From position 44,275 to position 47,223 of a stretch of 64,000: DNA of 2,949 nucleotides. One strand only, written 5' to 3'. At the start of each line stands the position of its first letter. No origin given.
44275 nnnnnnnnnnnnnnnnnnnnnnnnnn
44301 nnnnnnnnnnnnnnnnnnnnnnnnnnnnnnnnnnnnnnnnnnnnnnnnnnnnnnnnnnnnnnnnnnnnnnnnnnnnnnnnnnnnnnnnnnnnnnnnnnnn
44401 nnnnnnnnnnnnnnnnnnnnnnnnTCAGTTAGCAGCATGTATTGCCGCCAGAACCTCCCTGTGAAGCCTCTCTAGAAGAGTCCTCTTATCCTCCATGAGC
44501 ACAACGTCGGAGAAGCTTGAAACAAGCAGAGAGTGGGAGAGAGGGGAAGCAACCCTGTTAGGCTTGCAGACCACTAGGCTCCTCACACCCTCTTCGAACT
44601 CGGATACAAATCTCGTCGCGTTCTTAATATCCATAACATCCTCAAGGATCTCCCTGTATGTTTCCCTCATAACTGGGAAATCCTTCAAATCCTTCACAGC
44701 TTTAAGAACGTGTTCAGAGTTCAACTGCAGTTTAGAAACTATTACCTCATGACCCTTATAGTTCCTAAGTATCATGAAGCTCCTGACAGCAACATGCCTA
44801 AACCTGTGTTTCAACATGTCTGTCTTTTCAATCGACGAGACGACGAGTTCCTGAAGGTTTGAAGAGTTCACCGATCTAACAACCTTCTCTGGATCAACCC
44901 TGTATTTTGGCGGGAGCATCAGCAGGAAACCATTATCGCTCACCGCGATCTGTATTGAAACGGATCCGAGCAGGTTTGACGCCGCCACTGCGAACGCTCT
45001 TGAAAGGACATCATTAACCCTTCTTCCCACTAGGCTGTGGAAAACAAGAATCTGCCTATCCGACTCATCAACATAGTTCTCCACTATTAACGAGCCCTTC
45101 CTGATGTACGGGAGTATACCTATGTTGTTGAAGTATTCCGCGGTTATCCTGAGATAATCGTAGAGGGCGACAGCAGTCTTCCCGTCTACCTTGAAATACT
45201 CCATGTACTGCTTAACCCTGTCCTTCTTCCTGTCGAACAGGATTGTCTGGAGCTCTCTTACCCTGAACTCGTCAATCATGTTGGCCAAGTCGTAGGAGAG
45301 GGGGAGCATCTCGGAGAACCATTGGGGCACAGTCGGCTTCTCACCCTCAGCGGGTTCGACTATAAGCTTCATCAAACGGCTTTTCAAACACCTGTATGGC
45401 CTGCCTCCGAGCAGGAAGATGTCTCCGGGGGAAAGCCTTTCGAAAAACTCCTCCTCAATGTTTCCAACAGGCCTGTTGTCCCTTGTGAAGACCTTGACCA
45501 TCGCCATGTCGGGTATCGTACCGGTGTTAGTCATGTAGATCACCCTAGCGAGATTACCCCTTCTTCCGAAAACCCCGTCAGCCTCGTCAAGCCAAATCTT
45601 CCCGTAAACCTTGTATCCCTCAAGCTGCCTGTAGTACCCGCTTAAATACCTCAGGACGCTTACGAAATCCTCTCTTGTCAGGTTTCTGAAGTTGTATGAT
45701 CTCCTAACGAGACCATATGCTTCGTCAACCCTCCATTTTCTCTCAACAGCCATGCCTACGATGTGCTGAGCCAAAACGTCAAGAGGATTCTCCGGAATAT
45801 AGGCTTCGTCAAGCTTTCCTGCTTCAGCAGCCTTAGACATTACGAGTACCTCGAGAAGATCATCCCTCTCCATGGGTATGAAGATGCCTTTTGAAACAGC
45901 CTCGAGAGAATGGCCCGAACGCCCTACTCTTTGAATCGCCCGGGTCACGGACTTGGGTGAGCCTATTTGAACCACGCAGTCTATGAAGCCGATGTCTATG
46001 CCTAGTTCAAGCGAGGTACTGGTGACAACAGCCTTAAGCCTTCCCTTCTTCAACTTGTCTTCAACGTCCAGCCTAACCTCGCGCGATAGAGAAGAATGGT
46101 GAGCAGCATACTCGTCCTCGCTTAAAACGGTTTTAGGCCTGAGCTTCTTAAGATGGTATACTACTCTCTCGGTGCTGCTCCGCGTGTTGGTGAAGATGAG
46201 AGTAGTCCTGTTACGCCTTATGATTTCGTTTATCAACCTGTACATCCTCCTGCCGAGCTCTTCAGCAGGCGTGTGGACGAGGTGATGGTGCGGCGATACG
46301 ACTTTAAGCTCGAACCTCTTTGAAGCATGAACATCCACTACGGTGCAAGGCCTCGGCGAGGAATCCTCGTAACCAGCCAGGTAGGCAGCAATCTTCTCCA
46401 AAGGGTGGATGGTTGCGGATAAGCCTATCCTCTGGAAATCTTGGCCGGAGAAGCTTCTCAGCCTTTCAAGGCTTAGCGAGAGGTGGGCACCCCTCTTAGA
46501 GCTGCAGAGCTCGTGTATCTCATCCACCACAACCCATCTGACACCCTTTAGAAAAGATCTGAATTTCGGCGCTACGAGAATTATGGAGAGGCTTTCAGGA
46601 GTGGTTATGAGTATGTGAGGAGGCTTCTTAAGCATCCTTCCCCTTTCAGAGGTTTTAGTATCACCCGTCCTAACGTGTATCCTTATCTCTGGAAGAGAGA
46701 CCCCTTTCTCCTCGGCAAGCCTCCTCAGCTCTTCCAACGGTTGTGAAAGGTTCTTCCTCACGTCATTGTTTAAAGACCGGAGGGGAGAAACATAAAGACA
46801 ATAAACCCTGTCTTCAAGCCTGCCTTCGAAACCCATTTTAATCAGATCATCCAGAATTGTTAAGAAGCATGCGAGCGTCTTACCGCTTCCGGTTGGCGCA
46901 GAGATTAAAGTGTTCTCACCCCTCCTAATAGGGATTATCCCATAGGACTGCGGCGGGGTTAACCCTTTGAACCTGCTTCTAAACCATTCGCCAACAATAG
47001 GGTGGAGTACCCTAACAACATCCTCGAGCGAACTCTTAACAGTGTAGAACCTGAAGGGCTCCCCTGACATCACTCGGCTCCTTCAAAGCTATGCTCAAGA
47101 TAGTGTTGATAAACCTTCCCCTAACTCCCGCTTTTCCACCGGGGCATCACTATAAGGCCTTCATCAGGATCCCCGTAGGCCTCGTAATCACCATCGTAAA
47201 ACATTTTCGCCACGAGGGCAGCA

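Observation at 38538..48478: Archaeal DNA-damage neighbourhood: cdc48, DNA ligase and YkgJ-like Fe-S protein, opposite MPE phosphoesterase, Lhr helicase, DUF429-like nuclease and TatD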

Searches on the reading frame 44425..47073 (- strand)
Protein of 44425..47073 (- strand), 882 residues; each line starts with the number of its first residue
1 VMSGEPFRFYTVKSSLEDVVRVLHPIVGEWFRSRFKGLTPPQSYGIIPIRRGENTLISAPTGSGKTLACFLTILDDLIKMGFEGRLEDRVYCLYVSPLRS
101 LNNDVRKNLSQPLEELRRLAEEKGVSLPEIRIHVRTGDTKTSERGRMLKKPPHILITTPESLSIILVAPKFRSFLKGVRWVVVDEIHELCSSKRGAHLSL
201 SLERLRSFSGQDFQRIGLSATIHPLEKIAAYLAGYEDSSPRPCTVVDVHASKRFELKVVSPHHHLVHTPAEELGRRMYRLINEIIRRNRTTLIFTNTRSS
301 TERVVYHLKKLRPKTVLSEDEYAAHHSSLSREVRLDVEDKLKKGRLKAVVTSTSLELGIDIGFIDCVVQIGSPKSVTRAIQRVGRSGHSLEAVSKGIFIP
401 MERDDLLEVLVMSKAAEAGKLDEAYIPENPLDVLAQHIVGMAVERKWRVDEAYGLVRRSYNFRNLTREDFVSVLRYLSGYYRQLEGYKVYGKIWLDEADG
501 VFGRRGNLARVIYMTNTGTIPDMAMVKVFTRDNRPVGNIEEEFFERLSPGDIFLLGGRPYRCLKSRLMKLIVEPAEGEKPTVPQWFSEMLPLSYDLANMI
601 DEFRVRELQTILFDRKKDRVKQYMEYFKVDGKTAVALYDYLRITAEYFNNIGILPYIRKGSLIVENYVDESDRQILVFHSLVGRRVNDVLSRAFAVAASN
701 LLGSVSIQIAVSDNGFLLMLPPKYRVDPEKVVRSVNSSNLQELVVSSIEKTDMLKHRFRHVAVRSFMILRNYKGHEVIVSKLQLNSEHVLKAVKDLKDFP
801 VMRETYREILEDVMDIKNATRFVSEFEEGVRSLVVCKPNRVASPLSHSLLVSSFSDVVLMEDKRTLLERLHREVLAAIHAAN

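Call 3: search_protein_families(library=pfam, proteins=[window:44425-47073:-])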
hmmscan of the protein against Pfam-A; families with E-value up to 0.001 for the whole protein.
window:44425-47073:- (882 aa): 5 families
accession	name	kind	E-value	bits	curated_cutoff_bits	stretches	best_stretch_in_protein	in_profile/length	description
PF08494.16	DEAD_assoc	-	2.9e-46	158.2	23.5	1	660-846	5-191/191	DEAD/H associated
PF19306.5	WH_Lhr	-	1.4e-37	129.1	27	1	415-581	2-167/168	Large helicase-related protein, winged helix domain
PF00270.35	DEAD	-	5.8e-32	111.2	26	1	39-224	1-163/167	DEAD/DEAH box helicase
PF00271.37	Helicase_C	-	3.8e-17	63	23.5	1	281-387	6-107/110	Helicase conserved C-terminal domain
PF04851.21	ResIII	-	1.2e-06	29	22.5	1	51-222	22-162/164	Type III restriction enzyme, res subunit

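Call 4: search_protein_families(library=ncbifam, proteins=[window:44425-47073:-])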
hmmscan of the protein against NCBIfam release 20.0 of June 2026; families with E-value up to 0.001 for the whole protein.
window:44425-47073:- (882 aa): 23 families
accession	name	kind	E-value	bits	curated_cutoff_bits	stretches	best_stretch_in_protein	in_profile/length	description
NF010338.0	PRK13767.1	equivalog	0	1183.7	849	1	11-880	7-869/877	ATP-dependent helicase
TIGR04121.1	DEXH_lig_assoc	equivalog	1.3e-165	552.3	850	1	27-874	3-802/804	ligase-associated DNA damage response DEXH box helicase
NF007284.0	PRK09751.1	equivalog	3.8e-134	448.7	1496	2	324-862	354-883/1538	ATP-dependent helicase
TIGR03817.1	DECH_helic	hypoth_equivalog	4.9e-32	111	874.1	1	50-446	49-429/742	helicase/secretion neighborhood putative DEAH-box helicase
NF002654.0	PRK02362.1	equivalog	1.2e-22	80.1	887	1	36-313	22-268/739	ATP-dependent DNA helicase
NF001308.0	PRK00254.1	equivalog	1.5e-20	73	1216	1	37-311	23-261/720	ATP-dependent DNA helicase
NF002251.0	PRK01172.1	equivalog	7.1e-16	57.6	891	1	42-361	27-327/674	ATP-dependent DNA helicase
NF010337.0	PRK13766.1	equivalog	3e-12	45.5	610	1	277-388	353-467/781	Hef nuclease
NF008744.0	PRK11776.1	equivalog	3.8e-12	45.5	524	1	35-390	24-337/460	ATP-dependent RNA helicase DbpA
NF008394.0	PRK11192.1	equivalog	8e-12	44.7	507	1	46-397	34-346/441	ATP-dependent RNA helicase SrmB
NF041067.1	DpdJ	equivalog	8e-12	43.7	800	1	144-238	322-421/1482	protein DpdJ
NF040935.1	helicase_Hel308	equivalog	1e-11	43.8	1200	1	38-318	27-277/704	ATP-dependent DNA helicase Hel308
TIGR02621.3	cas3_GSU0051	exception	3.5e-11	42.7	400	1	54-387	32-374/854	type I-G CRISPR-associated helicase/endonuclease Cas3g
NF053636.1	DDHlcsCsdAPsy1082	equivalog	4.4e-11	42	890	1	28-118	16-103/512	DEAD/DEAH box helicase CsdA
NF053631.1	RNA_helic_CshA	equivalog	1.8e-10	40.3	646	1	33-404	17-347/434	degradosome RNA helicase CshA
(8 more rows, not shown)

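Call 9: find_related_loci(query=window:44425-47073:-, collection=genome_contigs, flank=10000)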
Query window:44425-47073:- (882 aa) in genome_contigs; peptide patterns used: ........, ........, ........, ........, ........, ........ (x = any residue, [..] = any of these).
422 stretches matched a pattern; 347 encode a relative of the query (tblastn E <= 1e-3); the best 80 are kept; 80 distinct loci.
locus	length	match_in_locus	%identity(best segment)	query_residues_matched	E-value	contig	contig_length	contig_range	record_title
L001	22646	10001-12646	96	1-882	0e+0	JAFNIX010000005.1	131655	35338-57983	MAG: Candidatus Brockarchaeota archaeon isolate DRTY-6.bins.80 NODE_5_length_131655_cov_7.8435, whole genome shotgun seq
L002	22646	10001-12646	95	1-882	0e+0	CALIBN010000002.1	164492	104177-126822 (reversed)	MAG: uncultured archaeon isolate S1_Bin_MAXBIN__053_sub_1 genome assembly, contig: c_000000313646, whole genome shotgun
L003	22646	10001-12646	96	1-882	0e+0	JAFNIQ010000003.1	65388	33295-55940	MAG: Candidatus Brockarchaeota archaeon isolate GD2_1 GD2_1_scaffold_52_curated, whole genome shotgun sequence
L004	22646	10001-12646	94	1-882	0e+0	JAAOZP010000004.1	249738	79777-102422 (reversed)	MAG: Thaumarchaeota archaeon isolate SJ3.Bin56 k141_156088, whole genome shotgun sequence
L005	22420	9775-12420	93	1-882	0e+0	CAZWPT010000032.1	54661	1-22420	MAG TPA_asm: uncultured Nitrososphaerota archaeon isolate SRP231805_co4_161 genome assembly, contig: k141_368357, whole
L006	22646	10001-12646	93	1-882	0e+0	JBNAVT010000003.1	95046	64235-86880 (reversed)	MAG: Thermoproteota archaeon isolate Kamch4342-D-MF-045 bin3.fa-3, whole genome shotgun sequence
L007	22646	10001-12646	89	1-882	0e+0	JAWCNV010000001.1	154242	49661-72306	MAG: Thermoproteota archaeon isolate JZ-2_201709_bins_51 JZ-2_201709_bins_51_scaffold_1, whole genome shotgun sequence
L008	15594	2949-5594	89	1-882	0e+0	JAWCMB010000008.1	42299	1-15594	MAG: Thermoproteota archaeon isolate JZ-2_201705_bins_26 JZ-2_201705_bins_26_scaffold_8, whole genome shotgun sequence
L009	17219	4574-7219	85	1-882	0e+0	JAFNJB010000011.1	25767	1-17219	MAG: Candidatus Brockarchaeota archaeon isolate JZZ.bins.4 NODE_759_length_25767_cov_151.989, whole genome shotgun seque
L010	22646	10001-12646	86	1-882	0e+0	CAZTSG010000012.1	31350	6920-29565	MAG TPA_asm: uncultured Nitrososphaerota archaeon isolate SRP104967_co1_30 genome assembly, contig: NODE_452_length_3135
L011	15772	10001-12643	85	2-882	0e+0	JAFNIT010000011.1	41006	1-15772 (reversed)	MAG: Candidatus Brockarchaeota archaeon isolate QC4_43 QC4_scaffold_546_curated, whole genome shotgun sequence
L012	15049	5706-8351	85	1-882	0e+0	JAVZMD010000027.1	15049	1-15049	MAG: Thermoproteota archaeon isolate DRTY-6_201907_bins_82 DRTY-6_201907_bins_82_scaffold_27, whole genome shotgun seque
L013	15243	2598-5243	85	1-882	0e+0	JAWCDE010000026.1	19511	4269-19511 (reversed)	MAG: Thermoproteota archaeon isolate JZ-1_201912_bins_38 JZ-1_201912_bins_38_scaffold_26, whole genome shotgun sequence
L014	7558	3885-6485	54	13-882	0e+0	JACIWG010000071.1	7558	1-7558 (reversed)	MAG: Nitrososphaeria archaeon isolate MAG-19 Nitrososphaeria_E3_bin12_Scaffold_71, whole genome shotgun sequence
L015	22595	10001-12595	54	15-881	0e+0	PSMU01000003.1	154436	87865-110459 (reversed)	MAG: Nitrososphaerota archaeon isolate ERB_5_1 NODE_18_length_154436_cov_11.527594, whole genome shotgun sequence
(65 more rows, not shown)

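Call 23: search_solved_structures(query=window:44425-47073:-, max_evalue=1e-10)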
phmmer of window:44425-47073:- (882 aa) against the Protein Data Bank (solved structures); distinct sequences matched with E-value up to 1e-10: 23.
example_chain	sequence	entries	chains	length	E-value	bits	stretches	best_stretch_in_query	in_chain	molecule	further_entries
5v9x_A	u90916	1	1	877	9.2e-123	414.2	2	324-850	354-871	ATP-dependent DNA helicase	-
7lhl_A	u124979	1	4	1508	3e-122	412.5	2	324-867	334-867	ATP-dependent DNA helicase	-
6znp_A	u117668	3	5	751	5.5e-26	94.1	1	48-460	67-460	Uncharacterized ATP-dependent helicase YprA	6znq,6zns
6qdv_B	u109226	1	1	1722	2.6e-20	75.3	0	48-367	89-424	U5 small nuclear ribonucleoprotein 200 kDa helicase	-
4f92_B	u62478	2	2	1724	2.7e-20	75.3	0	48-367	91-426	U5 small nuclear ribonucleoprotein 200 kDa helicase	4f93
4f91_B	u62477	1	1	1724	2.7e-20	75.3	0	48-367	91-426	U5 small nuclear ribonucleoprotein 200 kDa helicase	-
5urj_A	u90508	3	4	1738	2.7e-20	75.2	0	48-367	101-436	U5 small nuclear ribonucleoprotein 200 kDa helicase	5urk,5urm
4kit_B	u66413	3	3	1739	2.7e-20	75.2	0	48-367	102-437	U5 small nuclear ribonucleoprotein 200 kDa helicase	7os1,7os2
6s8q_B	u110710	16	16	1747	2.8e-20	75.2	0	48-367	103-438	U5 small nuclear ribonucleoprotein 200 kDa helicase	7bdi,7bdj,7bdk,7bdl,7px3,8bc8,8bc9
6s8o_B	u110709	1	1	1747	3.6e-20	74.8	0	48-367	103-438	U5 small nuclear ribonucleoprotein 200 kDa helicase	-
3jcr_C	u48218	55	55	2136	5.2e-20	74.3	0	48-367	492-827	hBrr2 | U5 small nuclear ribonucleoprotein 200 kDa helicase | Brr2, U5 small nuclear ribonucleoprotein 200 kDa helicase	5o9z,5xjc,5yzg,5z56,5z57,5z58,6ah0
6s9i_B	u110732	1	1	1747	1.3e-19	73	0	48-367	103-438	U5 small nuclear ribonucleoprotein 200 kDa helicase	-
9b15_A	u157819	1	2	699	1.5e-17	66.1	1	34-404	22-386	ATP-dependent DNA helicase Hel308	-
2p6r_A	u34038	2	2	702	4.6e-16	61.2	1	34-360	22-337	afUHEL308 HELICASE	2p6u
7zpq_CA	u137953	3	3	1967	6e-16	60.9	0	48-307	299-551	SLH1 isoform 1 | RQC trigger complex helicase SLH1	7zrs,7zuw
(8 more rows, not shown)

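Call 40: search_protein_families(library=padloc, proteins=[window:44425-47073:-], max_evalue=0.00001)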
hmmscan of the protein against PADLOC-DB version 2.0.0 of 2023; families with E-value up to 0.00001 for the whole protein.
window:44425-47073:- (882 aa): 33 families (the best 25 are shown)
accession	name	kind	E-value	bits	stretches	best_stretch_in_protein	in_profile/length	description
PDLC02897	DpdJ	-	7.1e-134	446.3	1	20-600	82-661/1570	DpdJ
PDLC02503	BrxHI|BrxHII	-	1.6e-82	275.9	1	25-613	10-557/698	BrxHI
PDLC03960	SngC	-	9.2e-74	247.5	1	23-580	9-555/720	-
PDLC02501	BrxHI|BrxHII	-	3.5e-54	182.2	1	35-575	21-524/925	BrxHI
PDLC00035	DruE3|DruE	-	3.9e-18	62.6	2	54-224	121-301/1460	SNF2 family N-terminal domain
PDLC00037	DruE3|DruE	-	1.8e-15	53.7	2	323-394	1033-1105/2055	SNF2 family N-terminal domain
PDLC00036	DruE3|DruE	-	1.8e-15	53.1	2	57-212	113-272/2023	SNF2 family N-terminal domain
PDLC00192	HamB1|HamB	-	7.9e-15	51.6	1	54-236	286-448/1104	DEAD-box helicase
PDLC02896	DpdJ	-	1.4e-14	50.8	1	144-238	329-428/1487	DpdJ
PDLC03928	PsyrT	-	7.6e-14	48.9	1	268-406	221-352/689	-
PDLC00188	HamB1|HamB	-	1.5e-13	47.8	1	49-236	255-423/1037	DEAD-box helicase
PDLC00194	HamB1|HamB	-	4.5e-13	46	1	58-238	251-409/995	DEAD-box helicase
PDLC02870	DpdF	-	5.7e-13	46.2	1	39-388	15-319/534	DpdF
PDLC01770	Cas3g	-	3.6e-12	43.6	1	41-388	15-340/733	-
PDLC04531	PDC-M23B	-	5.6e-12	42.5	1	56-204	317-454/1060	-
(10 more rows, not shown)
